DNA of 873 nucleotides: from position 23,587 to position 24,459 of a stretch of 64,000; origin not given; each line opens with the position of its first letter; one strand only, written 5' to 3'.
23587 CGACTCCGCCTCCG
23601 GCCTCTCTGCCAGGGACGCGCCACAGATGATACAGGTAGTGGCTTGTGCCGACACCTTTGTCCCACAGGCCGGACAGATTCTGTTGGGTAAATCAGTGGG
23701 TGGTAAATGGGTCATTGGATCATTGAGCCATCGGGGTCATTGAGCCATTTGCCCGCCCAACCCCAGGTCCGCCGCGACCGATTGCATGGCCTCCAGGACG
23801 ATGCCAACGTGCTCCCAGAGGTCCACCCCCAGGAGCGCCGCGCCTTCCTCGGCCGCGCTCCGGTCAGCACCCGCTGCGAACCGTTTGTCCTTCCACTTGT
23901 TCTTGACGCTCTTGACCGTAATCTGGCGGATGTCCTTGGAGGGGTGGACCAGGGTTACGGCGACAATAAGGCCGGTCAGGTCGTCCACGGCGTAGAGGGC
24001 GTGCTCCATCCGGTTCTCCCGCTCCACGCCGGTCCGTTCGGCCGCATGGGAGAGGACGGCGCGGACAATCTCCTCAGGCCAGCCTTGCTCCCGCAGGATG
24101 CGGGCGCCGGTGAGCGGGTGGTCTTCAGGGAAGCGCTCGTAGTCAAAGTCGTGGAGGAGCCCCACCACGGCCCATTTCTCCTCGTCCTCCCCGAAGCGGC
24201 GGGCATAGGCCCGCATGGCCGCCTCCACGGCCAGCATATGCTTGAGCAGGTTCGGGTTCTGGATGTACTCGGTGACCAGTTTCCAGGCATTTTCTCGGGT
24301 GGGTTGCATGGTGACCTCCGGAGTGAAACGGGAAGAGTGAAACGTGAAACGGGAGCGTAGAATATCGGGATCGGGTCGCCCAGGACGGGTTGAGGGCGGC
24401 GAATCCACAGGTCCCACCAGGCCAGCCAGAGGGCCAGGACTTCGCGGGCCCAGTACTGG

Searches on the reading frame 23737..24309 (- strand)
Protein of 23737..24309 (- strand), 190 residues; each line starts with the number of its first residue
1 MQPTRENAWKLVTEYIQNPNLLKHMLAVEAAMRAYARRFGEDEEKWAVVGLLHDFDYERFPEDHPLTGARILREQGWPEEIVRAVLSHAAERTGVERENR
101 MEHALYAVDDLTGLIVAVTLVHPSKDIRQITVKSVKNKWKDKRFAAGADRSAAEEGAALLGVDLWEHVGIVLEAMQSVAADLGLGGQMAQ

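Call 80: search_protein_families(library=ncbifam, proteins=[window:23737-24309:-], max_evalue=0.01)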
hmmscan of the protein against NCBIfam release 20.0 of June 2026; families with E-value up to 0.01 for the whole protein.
window:23737-24309:- (190 aa): 5 families
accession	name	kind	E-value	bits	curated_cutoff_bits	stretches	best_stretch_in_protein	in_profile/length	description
TIGR00277.1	HDIG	domain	2.3e-11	43.4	27.6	1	18-90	2-83/84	HDIG domain-containing metalloprotein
NF009343.0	PRK12703.1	equivalog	6.1e-07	28.6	434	1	3-152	170-321/339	tRNA (cytidine(56)-2'-O)-methyltransferase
NF045665.1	NTPtran_DVU1551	equivalog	9.3e-06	24.9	315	1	3-112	199-311/359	DVU_1551 family NTP transferase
TIGR00295.1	TIGR00295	hypoth_equivalog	2.5e-05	24.1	172.35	1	18-106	11-103/164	TIGR00295 family protein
TIGR03319.1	RNase_Y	equivalog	0.0013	17.4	454.35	1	13-92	324-404/514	ribonuclease Y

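Call 81: search_protein_families(library=pfam, proteins=[window:23737-24309:-], max_evalue=0.1)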
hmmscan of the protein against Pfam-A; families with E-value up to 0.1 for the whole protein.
window:23737-24309:- (190 aa): 2 families
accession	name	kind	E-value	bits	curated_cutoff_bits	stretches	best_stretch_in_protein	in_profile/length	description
PF01966.28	HD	-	3.3e-10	40.7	22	1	22-93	2-90/116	HD domain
PF08668.18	HDOD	-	0.084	12.8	22.9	0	19-55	93-130/196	HDOD domain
